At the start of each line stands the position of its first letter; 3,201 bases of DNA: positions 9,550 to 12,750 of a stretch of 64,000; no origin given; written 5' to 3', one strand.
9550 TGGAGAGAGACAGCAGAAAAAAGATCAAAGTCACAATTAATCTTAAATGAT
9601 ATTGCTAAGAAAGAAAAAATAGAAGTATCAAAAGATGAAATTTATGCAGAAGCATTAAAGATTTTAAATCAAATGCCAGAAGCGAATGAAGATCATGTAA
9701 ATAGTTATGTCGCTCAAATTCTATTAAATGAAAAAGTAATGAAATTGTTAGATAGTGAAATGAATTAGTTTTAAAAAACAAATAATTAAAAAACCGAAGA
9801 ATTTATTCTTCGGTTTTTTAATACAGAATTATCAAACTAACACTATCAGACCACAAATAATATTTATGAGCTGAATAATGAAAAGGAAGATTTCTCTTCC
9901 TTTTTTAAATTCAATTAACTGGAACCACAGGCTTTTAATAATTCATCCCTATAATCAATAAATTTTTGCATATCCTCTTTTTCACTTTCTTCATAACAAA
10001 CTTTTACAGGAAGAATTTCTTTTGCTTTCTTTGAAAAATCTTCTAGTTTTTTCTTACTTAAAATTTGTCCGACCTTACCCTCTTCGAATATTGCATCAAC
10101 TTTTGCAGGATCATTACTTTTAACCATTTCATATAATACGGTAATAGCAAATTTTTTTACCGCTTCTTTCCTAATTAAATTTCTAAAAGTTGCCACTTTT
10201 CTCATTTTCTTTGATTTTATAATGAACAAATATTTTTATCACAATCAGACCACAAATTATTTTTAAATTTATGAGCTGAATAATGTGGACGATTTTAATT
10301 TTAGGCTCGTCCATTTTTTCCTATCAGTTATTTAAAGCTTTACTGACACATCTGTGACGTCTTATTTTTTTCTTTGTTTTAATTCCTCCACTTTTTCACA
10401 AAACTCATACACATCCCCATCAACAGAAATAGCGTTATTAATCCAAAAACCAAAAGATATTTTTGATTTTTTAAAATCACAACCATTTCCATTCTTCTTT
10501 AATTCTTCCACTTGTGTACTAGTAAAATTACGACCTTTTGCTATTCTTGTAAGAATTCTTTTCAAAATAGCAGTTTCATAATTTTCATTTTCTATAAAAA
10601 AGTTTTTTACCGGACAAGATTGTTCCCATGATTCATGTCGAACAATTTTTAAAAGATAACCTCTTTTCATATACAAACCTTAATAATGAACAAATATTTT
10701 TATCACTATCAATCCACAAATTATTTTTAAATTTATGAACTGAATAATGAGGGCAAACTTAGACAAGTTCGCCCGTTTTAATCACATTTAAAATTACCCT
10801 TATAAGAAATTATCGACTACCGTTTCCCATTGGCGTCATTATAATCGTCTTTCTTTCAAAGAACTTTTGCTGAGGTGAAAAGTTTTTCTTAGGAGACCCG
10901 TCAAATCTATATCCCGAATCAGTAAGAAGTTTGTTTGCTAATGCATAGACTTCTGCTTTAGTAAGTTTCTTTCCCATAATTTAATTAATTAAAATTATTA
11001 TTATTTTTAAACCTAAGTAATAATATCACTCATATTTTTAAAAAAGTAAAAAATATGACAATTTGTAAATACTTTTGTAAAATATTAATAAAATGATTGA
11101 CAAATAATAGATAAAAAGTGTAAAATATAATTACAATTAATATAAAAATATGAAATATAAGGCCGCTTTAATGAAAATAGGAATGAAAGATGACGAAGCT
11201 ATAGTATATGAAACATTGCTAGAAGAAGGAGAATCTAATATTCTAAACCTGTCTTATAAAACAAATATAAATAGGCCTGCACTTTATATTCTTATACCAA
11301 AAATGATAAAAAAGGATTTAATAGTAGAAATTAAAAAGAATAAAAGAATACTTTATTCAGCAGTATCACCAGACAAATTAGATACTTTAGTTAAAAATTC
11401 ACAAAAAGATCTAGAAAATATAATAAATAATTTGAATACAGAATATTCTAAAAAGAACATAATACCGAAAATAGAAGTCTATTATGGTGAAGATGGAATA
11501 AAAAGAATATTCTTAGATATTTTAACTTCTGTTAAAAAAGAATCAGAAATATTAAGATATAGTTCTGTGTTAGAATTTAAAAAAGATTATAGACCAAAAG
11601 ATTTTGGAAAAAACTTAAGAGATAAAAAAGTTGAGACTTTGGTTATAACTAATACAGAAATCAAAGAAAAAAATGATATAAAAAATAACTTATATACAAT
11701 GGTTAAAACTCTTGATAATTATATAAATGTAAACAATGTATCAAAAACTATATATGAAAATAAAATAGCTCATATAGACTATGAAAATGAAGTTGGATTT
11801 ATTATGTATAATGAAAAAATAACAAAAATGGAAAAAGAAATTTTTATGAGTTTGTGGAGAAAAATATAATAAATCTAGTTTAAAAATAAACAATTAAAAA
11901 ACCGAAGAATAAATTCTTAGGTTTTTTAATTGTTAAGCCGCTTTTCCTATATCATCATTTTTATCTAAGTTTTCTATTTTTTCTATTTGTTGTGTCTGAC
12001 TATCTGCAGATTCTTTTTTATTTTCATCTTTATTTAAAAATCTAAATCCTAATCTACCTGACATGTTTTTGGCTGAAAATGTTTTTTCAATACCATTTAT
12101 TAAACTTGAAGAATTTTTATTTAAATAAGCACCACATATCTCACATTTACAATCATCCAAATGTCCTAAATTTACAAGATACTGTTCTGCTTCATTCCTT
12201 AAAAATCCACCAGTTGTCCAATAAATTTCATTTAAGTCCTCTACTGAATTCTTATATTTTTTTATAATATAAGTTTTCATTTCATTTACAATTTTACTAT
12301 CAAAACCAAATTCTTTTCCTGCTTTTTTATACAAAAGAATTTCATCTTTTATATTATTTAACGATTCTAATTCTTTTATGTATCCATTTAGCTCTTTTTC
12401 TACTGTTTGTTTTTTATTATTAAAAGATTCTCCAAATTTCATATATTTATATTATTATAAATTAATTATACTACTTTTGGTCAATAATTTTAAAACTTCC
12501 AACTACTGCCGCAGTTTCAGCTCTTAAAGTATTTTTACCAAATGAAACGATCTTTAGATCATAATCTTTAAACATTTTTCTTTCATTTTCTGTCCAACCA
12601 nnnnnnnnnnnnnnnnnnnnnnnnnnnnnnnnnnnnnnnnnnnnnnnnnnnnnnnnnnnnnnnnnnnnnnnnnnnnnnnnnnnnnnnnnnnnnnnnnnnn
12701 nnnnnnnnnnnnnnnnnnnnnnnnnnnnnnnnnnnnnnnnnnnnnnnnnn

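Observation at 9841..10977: Cassette-like array: unrelated small ORFs each preceded by the same repeated promoter module and a private terminator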

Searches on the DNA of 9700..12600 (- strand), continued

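Call 58: search_rna_families(source=L012, start=4800, end=9500, threshold=evalue, max_evalue=10, show_alignments=0)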
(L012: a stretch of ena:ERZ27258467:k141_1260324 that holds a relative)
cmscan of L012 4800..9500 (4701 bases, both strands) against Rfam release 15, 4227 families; matches with E-value up to 10: 22.
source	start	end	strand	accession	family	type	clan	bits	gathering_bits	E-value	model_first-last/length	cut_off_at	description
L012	7874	7929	+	RF00008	Hammerhead_3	Gene; ribozyme;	CL00010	41.8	48.5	7.6e-07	1-54/54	no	Hammerhead ribozyme (type III)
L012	4812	4896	+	RF00121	MicC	Gene; sRNA;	-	28.6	90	0.3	1-123/123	no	MicC RNA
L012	9444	9490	+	RF02433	SpF36_sRNA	Gene; sRNA;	-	28.2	48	0.47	1-51/51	no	Streptococcus sRNA SpF36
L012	4822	4889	+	RF01772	rnk_pseudo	Cis-reg; leader;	-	27.8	55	0.1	1-108/108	no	Pseudomonas rnk leader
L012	7468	7545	+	RF02318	TtnuHACA11a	Gene; snRNA; snoRNA; HACA-box;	-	27.4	100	0.087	1-141/141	no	Tetrahymena snoRNA TtnuHACA11a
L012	4853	4929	-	RF00512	Leu_leader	Cis-reg; leader;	-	26.6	50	0.02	1-148/148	no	Leucine operon leader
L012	4852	4973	-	RF02901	AaHKsRNA41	Gene; sRNA;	-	24.7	97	0.011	1-187/187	no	Aggregatibacter sRNA 41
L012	7476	7535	+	RF03664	MIR6288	Gene; miRNA;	-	24.3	74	0.17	1-92/92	no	MIR6288 microRNA precursor family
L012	7477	7534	+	RF03956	mir-737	Gene; miRNA;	-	24.2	60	1.5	1-63/63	no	mir-737 microRNA precursor family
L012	4842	4961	-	RF00121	MicC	Gene; sRNA;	-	24.2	90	2.3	1-123/123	no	MicC RNA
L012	8658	8726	-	RF03821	mir-2002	Gene; miRNA;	-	22.1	49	0.66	1-68/68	no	mir-2002 microRNA precursor family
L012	4833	4901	+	RF02621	BSnc120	Gene; sRNA;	-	21.8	114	0.18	1-88/88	no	Brucella sRNA 120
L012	4818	4889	+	RF01770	rimP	Cis-reg; leader;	-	21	47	4.8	1-102/102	no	Gammaprotebacteria rimP leader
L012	5210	5288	-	RF00533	snoMe18S-Gm1358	Gene; snRNA; snoRNA; CD-box;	-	20.8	50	2.4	1-79/79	no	Small nucleolar RNA Me18S-Gm1358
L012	4856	4883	+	RF02701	PsrR1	Gene; sRNA;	-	19.7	42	2.8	52-79/79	no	Photosynthesis regulatory RNA1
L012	5917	5954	+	RF00823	lsy-6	Gene; miRNA;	-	18.5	60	3.2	18-56/74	no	lsy-6 microRNA precursor family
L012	4839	4878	-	RF02401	ClpQY_promoter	Cis-reg;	-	18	42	1.4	1-41/57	no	ClpQY promoter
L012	5239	5314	+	RF03027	RT-6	Gene; sRNA;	-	17.1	46.7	3.1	1-75/75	no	RT-6 RNA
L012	7329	7364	-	RF02806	PyrR208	Gene; snRNA; snoRNA; HACA-box;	-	16.2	64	9.5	1-60/60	no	Pyrobaculum sRNA 208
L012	4859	4893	+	RF02401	ClpQY_promoter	Cis-reg;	-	15.9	42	4.6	1-34/57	no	ClpQY promoter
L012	8398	8487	-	RF02345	ar15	Gene; sRNA;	CL00108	15.7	40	9.9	1-112/112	no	Alphaproteobacterial ar15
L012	4800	4887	+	RF02377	SurA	Gene; sRNA;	-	12.7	100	4.5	199-279/279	5'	SurA sRNA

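Call 62: build_rna_model(alignment_id=A5, structure=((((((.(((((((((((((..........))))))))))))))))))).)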
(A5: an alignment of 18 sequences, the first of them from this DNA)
Model R1 built from alignment A5 (18 sequences, 50 columns); structure: as given.
model positions 42; base pairs 19; branch points 0; effective number of sequences 18; information 1.228 bits per position. Calibrated on 0.2 Mb of random sequence (short: E-values are rough).
structure used (alignment columns):
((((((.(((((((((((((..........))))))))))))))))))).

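Call 63: search_with_rna_model(model_id=R1, sources=[window, L003, L007, L012, L013, L014, L015, L016, L017, L018, L019, L020], max_evalue=1, make_alignment=true)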
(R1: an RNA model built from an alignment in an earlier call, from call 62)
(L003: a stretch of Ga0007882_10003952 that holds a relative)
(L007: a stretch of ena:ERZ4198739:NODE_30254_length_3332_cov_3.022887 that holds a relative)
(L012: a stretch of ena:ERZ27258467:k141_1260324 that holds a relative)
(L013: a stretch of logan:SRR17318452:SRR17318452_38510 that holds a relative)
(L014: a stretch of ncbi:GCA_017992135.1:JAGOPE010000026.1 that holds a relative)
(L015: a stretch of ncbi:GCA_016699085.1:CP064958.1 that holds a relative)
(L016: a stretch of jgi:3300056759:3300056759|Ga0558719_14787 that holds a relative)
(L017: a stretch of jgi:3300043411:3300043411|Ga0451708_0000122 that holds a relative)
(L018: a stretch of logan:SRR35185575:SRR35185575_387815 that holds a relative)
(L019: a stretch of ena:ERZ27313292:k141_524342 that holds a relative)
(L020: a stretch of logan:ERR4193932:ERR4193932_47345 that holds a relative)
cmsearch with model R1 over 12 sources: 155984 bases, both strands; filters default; matches with E-value up to 1: 45.
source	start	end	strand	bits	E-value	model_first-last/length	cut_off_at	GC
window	9840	9881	-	59.4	2.2e-12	1-42/42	no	0.29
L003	5690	5731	+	59.4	2.2e-12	1-42/42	no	0.29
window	10703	10750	-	59.2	2.5e-12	1-42/42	no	0.21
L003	5285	5332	+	58.9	3.1e-12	1-42/42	no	0.23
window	10239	10286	-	57.9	5.4e-12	1-42/42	no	0.25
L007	1999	2047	+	57.1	8.9e-12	1-42/42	no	0.24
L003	3956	4002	+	56.5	1.3e-11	1-42/42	no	0.23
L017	6801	6842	+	56.4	1.4e-11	1-42/42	no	0.36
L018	6801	6842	+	56.4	1.4e-11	1-42/42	no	0.36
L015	6205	6245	+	55.9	1.9e-11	1-42/42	no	0.24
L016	3042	3082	+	55.9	1.9e-11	1-42/42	no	0.24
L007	1659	1707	+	55.3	2.6e-11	1-42/42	no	0.22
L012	8488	8526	+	54.7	3.7e-11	1-42/42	no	0.38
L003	4296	4343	+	52.6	1.4e-10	1-42/42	no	0.21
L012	7054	7094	+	52.4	1.5e-10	1-42/42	no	0.29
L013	4896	4936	+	52.4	1.5e-10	1-42/42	no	0.29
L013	6336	6374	+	51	3.7e-10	1-42/42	no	0.41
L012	7422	7462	+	49.4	9.4e-10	1-42/42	no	0.37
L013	5264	5304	+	49.4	9.4e-10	1-42/42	no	0.37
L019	5315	5353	+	49.2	1.1e-09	1-42/42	no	0.26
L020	2376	2414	+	49.2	1.1e-09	1-42/42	no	0.26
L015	4305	4345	+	48.4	1.7e-09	1-42/42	no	0.24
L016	1142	1182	+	48.4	1.7e-09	1-42/42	no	0.24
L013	3613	3652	+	43.5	3.5e-08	1-42/42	no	0.5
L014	6211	6250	+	43.5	3.5e-08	1-42/42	no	0.5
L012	6210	6249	+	43.4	3.7e-08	1-42/42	no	0.47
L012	8057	8097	+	35.2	5.1e-06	1-42/42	no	0.24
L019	2869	2914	+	31.9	3.7e-05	1-42/42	no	0.22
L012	5913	5958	+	30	0.00012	1-42/42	no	0.28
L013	3315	3360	+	30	0.00012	1-42/42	no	0.28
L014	5913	5958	+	30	0.00012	1-42/42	no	0.28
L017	5586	5646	+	29.8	0.00014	1-42/42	no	0.46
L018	5586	5646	+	29.8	0.00014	1-42/42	no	0.46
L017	6209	6249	+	28.1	0.00037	1-42/42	no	0.37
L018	6209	6249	+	28.1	0.00037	1-42/42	no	0.37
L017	3804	3844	+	23.8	0.0052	1-42/42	no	0.37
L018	3804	3844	+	23.8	0.0052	1-42/42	no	0.37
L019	5316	5354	-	23.7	0.0053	1-42/42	no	0.26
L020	2377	2415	-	23.7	0.0053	1-42/42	no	0.26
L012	7055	7094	-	21.3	0.023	1-42/42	no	0.28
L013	4897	4936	-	21.3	0.023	1-42/42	no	0.28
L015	6205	6245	-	17.6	0.22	1-42/42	no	0.24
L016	3042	3082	-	17.6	0.22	1-42/42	no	0.24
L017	6801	6842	-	15.6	0.74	1-42/42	no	0.36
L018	6801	6842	-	15.6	0.74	1-42/42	no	0.36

Alignment A6: 45 matches aligned to the model, 76 columns, each read 5' to 3' on its own strand. Consensus structure (alignment columns), stored with it:
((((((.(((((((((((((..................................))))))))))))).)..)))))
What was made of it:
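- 10703..10750 (-): P2c: conserved ~20-bp hairpin with a bulged U (the core of copy C). Model R1, 59.2 bits (call 63).
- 10239..10286 (-): P2b: conserved hairpin (the core of copy B). R1, 57.9 bits (call 63).
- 9840..9881 (-): P2a: conserved hairpin with a 6-nt shorter loop; no P box and no gene follow it. It is the 3' module of the last cistron. R1, 59.4 bits (call 63).
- Checked: A covariance model of the hairpin finds exactly these three sites in 64 kb, all on the minus strand, at 59.4, 59.2 and 57.9 bits (call 63).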

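Call 64: search_with_rna_model(model_id=R1, sources=[window, L003, L007, L012, L013, L015, L017, L019], max_evalue=0.001, make_alignment=true, show_alignments=0)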
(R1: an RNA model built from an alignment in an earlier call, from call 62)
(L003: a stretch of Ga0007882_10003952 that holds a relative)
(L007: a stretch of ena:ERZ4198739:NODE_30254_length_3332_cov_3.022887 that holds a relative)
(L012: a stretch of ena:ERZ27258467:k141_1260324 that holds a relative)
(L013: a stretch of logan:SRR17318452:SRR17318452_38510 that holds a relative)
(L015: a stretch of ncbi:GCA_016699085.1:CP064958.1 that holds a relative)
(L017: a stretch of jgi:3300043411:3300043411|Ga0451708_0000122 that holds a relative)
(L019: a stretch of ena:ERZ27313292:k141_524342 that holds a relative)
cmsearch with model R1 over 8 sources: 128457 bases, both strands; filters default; matches with E-value up to 0.001: 27.
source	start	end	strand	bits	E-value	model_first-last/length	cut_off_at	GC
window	9840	9881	-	59.4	1.8e-12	1-42/42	no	0.29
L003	5690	5731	+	59.4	1.8e-12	1-42/42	no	0.29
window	10703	10750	-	59.2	2.1e-12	1-42/42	no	0.21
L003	5285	5332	+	58.9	2.5e-12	1-42/42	no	0.23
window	10239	10286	-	57.9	4.5e-12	1-42/42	no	0.25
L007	1999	2047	+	57.1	7.3e-12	1-42/42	no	0.24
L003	3956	4002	+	56.5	1e-11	1-42/42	no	0.23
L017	6801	6842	+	56.4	1.1e-11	1-42/42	no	0.36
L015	6205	6245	+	55.9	1.6e-11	1-42/42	no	0.24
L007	1659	1707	+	55.3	2.1e-11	1-42/42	no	0.22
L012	8488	8526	+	54.7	3.1e-11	1-42/42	no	0.38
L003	4296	4343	+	52.6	1.1e-10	1-42/42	no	0.21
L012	7054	7094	+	52.4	1.3e-10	1-42/42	no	0.29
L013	4896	4936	+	52.4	1.3e-10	1-42/42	no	0.29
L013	6336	6374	+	51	3e-10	1-42/42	no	0.41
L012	7422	7462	+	49.4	7.8e-10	1-42/42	no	0.37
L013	5264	5304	+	49.4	7.8e-10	1-42/42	no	0.37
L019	5315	5353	+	49.2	8.7e-10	1-42/42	no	0.26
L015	4305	4345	+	48.4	1.4e-09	1-42/42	no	0.24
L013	3613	3652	+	43.5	2.9e-08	1-42/42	no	0.5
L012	6210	6249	+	43.4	3e-08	1-42/42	no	0.47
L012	8057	8097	+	35.2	4.2e-06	1-42/42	no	0.24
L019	2869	2914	+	31.9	3.1e-05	1-42/42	no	0.22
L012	5913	5958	+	30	9.8e-05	1-42/42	no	0.28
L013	3315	3360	+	30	9.8e-05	1-42/42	no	0.28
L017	5586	5646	+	29.8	0.00011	1-42/42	no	0.46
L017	6209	6249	+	28.1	0.00031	1-42/42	no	0.37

Alignment A7: 27 matches aligned to the model, 75 columns, each read 5' to 3' on its own strand. Consensus structure (alignment columns), stored with it:
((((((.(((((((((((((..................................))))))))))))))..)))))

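Call 101: search_with_rna_model(model_id=R1, sources=[L021, L022, L023, L024, L025], max_evalue=0.01, show_alignments=0)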
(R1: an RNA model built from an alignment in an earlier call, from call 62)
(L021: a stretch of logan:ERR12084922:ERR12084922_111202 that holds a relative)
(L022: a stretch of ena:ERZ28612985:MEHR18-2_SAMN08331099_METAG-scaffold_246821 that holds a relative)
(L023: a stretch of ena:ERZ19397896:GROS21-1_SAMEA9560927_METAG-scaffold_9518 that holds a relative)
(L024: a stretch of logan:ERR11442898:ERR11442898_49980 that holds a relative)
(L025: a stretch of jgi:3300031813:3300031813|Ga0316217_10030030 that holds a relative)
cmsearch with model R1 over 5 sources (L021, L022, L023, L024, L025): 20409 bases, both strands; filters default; matches with E-value up to 0.01: 5.
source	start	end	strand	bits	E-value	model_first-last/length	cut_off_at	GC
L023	5560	5601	+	37.4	1.7e-07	1-42/42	no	0.26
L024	2268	2309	+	37.4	1.7e-07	1-42/42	no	0.26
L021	6432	6473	+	31.4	6.6e-06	1-42/42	no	0.29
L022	773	814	+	31.4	6.6e-06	1-42/42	no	0.29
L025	1008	1048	+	19.5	0.0092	1-42/42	no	0.27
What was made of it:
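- Model R1 finds 27 sites in the window and 7 relatives, all on the coding strand (call 64), and further sites in L021-L025 (call 101). ORF55 co-occurs with P2 in every array examined (calls 63, 101).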

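Call 102: search_rna_families(sources=[L021, L022, L023, L025], threshold=evalue, max_evalue=0.01)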
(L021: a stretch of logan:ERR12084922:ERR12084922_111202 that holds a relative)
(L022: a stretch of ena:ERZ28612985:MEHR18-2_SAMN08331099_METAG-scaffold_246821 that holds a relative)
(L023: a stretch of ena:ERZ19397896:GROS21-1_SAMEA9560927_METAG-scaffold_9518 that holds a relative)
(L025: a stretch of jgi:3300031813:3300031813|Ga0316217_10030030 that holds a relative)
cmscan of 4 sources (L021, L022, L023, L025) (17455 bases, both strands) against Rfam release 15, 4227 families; matches with E-value up to 0.01: 2.
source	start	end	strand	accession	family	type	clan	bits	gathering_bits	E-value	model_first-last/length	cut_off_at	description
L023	55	145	-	RF00005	tRNA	Gene; tRNA;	CL00001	46.8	29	2.1e-07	1-71/71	no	tRNA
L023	55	109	+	RF04351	Plastid-psbl-rps4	Cis-reg;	-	30.9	68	0.0046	1-53/53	no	Plastid-psbl-rps4 3UTR RNA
